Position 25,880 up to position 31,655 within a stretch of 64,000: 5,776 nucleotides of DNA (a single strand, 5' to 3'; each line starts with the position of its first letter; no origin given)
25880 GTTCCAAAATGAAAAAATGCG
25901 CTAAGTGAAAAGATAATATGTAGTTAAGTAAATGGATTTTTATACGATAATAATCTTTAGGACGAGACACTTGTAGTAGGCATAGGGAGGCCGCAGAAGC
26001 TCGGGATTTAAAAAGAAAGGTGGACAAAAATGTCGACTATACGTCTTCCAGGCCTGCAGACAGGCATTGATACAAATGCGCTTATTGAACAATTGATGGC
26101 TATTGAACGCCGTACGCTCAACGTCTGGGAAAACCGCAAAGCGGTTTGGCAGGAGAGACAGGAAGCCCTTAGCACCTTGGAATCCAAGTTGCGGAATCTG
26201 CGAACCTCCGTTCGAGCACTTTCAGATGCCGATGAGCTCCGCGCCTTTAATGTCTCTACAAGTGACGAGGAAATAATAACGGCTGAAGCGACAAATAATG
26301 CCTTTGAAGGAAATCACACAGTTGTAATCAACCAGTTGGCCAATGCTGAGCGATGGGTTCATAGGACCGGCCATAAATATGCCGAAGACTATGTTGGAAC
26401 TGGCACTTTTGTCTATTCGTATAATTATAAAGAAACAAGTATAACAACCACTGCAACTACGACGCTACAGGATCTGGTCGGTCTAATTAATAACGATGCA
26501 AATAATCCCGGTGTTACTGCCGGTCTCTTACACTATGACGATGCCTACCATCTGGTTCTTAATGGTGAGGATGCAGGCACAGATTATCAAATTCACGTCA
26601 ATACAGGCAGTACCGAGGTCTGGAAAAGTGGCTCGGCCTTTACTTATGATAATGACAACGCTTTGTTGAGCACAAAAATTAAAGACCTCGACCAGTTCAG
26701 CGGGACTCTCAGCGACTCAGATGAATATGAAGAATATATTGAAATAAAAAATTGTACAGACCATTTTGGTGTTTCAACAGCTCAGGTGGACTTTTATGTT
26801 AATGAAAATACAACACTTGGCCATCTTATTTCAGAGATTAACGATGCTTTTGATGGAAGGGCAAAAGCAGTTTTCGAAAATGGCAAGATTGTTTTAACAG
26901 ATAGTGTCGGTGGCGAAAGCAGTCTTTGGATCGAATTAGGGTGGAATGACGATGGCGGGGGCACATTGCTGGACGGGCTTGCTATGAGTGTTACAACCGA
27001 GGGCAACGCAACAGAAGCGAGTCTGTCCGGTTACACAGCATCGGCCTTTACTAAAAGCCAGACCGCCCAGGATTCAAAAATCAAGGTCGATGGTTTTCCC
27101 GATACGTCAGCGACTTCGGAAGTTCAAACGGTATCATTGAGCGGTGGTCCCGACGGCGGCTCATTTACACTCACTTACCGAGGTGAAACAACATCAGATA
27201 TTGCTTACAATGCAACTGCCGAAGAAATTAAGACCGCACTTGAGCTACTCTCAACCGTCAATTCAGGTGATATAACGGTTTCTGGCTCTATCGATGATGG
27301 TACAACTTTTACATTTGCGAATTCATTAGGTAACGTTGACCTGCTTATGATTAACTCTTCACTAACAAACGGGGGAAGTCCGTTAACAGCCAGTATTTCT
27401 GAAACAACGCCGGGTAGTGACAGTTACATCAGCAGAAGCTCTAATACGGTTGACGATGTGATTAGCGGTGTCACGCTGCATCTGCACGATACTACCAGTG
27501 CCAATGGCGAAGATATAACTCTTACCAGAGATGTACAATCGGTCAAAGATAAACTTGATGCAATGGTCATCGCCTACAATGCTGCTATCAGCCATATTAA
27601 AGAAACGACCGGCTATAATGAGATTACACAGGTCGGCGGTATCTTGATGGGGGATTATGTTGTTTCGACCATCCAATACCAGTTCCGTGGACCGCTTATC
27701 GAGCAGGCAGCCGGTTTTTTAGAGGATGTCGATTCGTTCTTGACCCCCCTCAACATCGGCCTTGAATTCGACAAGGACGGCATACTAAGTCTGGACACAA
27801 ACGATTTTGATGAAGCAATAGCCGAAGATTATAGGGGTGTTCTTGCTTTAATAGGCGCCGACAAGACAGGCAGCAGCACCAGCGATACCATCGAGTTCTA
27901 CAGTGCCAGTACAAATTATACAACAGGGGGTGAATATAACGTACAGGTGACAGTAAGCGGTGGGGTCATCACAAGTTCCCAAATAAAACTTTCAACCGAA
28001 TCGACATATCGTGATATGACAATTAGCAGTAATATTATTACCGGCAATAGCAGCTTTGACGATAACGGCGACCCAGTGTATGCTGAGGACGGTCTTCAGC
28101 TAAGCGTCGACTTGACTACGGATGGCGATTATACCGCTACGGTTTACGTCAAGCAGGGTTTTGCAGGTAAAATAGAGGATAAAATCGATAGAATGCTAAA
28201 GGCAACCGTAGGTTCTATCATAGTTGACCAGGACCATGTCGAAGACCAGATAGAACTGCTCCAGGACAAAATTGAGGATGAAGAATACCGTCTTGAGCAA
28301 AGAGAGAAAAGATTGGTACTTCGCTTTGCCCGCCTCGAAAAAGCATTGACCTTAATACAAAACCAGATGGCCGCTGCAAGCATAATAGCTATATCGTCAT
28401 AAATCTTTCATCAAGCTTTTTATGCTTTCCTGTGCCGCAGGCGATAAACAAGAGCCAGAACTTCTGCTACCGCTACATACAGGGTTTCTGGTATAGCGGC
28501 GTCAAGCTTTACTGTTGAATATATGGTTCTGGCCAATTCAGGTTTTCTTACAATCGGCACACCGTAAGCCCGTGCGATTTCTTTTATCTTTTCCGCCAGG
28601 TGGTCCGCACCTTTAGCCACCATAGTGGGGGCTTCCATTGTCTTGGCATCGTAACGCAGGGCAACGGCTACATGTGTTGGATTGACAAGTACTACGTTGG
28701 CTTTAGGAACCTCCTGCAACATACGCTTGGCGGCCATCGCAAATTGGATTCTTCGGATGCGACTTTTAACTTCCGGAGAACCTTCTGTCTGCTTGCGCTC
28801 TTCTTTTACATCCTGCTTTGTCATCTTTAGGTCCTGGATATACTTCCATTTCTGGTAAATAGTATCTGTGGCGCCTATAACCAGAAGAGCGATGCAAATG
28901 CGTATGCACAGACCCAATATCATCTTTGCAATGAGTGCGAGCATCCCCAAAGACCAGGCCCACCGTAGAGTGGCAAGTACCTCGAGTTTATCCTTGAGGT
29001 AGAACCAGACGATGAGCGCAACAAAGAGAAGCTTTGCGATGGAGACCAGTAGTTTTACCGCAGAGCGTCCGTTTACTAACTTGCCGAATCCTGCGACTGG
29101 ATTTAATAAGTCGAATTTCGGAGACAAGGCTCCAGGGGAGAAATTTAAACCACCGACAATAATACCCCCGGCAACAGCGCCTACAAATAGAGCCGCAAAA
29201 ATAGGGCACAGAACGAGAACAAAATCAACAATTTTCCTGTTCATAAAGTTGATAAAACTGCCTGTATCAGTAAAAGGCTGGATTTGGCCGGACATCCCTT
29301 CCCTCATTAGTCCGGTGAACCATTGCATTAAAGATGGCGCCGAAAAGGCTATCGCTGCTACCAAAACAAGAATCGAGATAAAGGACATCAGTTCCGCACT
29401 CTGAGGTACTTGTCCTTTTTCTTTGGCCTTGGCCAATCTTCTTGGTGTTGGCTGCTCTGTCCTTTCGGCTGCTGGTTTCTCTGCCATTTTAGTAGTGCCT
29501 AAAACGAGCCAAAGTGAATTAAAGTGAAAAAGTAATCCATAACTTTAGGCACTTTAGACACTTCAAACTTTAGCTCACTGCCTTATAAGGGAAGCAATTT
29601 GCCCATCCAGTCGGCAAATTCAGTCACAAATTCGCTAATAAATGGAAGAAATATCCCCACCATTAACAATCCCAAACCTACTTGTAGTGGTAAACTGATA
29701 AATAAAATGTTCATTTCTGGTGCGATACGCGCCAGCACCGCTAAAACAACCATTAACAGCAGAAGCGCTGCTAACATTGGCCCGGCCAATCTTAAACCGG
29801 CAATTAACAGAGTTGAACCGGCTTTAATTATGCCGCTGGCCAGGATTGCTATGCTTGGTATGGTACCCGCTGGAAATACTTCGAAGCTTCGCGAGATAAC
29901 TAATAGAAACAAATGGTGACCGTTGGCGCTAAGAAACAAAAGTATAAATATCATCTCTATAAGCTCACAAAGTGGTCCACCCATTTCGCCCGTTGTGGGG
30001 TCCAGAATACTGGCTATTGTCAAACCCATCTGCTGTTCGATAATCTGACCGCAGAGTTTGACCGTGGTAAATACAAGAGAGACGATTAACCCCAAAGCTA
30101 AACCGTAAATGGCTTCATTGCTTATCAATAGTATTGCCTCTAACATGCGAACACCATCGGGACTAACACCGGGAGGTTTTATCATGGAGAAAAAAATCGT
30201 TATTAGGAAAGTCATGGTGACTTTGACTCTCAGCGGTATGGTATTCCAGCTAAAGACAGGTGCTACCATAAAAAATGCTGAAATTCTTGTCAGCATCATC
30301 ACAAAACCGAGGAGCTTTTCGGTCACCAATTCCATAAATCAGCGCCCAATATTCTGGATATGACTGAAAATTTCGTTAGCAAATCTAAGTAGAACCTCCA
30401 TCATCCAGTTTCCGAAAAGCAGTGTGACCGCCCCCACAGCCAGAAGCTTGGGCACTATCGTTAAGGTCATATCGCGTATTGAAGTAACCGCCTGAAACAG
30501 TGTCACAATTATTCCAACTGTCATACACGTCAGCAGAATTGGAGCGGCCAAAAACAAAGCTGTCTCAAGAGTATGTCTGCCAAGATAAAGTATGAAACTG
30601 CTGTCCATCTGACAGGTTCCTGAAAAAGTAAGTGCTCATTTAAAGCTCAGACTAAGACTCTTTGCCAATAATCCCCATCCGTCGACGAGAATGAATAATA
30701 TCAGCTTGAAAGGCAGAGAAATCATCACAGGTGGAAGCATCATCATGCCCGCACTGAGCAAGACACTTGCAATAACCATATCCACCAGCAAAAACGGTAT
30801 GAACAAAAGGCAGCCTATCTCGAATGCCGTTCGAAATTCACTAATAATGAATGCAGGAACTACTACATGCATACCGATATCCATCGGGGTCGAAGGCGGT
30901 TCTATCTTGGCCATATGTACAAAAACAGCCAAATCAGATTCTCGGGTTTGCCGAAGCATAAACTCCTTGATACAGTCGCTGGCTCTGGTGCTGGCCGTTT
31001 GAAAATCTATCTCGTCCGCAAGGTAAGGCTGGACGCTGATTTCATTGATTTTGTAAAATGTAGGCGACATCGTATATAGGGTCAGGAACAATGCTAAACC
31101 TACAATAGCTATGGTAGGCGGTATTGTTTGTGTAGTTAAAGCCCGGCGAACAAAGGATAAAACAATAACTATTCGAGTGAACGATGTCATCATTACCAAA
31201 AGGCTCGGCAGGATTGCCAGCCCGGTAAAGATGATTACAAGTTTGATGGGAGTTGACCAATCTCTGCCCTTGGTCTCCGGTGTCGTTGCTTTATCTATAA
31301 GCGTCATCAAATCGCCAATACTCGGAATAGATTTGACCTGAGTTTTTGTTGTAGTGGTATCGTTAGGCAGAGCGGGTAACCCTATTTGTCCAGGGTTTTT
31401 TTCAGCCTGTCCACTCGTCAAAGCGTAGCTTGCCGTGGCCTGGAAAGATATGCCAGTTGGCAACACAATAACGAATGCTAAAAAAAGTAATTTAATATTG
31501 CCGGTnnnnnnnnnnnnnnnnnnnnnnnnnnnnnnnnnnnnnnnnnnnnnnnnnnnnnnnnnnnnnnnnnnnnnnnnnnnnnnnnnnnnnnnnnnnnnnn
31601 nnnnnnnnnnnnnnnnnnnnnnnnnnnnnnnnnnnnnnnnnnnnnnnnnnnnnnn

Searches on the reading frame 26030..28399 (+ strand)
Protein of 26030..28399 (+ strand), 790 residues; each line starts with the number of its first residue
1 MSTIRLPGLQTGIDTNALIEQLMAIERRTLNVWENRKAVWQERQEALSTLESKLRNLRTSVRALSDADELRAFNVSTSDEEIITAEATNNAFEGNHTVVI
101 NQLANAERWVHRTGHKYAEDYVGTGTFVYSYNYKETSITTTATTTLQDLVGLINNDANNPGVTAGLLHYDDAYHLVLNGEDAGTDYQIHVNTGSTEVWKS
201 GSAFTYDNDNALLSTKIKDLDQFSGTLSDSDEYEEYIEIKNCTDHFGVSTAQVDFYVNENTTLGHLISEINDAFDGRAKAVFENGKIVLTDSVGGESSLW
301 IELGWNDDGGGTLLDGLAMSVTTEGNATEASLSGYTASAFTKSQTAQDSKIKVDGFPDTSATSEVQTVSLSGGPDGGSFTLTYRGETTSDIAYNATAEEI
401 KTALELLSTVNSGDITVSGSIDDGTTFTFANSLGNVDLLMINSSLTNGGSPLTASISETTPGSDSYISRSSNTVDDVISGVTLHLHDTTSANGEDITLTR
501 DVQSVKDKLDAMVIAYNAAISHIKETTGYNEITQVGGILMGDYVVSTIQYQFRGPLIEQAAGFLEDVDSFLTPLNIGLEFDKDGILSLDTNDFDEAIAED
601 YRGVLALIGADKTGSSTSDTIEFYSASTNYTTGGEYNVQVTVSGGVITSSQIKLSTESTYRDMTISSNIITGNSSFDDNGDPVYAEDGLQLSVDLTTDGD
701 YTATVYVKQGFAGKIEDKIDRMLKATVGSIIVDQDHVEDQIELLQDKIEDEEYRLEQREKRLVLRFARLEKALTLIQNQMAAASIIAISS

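Call 6: search_protein_families(library=pfam, proteins=[window:26030-28399:+], max_evalue=0.01)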
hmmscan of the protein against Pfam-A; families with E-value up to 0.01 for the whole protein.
window:26030-28399:+ (790 aa): 3 families
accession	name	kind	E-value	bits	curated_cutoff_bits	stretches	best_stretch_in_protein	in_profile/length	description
PF07195.17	FliD_C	-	1.6e-34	119.8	25.4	1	467-776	13-234/236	Flagellar hook-associated protein 2 C-terminus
PF02465.23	FliD_N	-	7e-24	84.7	24.8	1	11-106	1-96/97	Flagellar hook-associated protein 2 N-terminus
PF07196.18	Flagellin_IN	-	0.0011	19.5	22.7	1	134-178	9-52/55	Flagellin hook IN motif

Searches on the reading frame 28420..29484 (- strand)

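Call 6: search_protein_families(library=pfam, proteins=[window:28420-29484:-], max_evalue=0.01)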
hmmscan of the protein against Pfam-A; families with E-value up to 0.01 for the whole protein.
window:28420-29484:- (354 aa): 1 family
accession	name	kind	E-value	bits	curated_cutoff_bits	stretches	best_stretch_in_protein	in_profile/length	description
PF01312.24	Bac_export_2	-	2.3e-116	389.1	24.4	1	7-346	2-335/335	FlhB HrpN YscU SpaS Family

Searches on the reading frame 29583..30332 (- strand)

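Call 6: search_protein_families(library=pfam, proteins=[window:29583-30332:-], max_evalue=0.01)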
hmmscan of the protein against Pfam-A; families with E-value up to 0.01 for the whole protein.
window:29583-30332:- (249 aa): 1 family
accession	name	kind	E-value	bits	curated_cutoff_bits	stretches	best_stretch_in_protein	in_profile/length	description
PF01311.25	Bac_export_1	-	2.3e-55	188.2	27.8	1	8-239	2-226/230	Bacterial export proteins, family 1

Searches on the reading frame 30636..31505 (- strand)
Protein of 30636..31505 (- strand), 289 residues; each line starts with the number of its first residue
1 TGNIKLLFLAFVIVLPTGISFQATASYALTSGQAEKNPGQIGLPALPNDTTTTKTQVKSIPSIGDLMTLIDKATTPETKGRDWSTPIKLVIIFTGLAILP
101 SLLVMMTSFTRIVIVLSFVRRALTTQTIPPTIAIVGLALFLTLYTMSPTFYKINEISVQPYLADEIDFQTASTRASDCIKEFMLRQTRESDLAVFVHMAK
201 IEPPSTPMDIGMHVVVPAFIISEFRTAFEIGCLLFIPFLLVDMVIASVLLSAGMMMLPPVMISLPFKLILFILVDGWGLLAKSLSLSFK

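Call 6: search_protein_families(library=pfam, proteins=[window:30636-31505:-], max_evalue=0.01)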
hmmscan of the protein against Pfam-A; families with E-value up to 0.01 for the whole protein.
window:30636-31505:- (289 aa): 1 family
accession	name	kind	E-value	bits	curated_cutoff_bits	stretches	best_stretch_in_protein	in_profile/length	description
PF00813.25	FliP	-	1.7e-72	243.8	26.9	1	93-284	2-191/191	FliP family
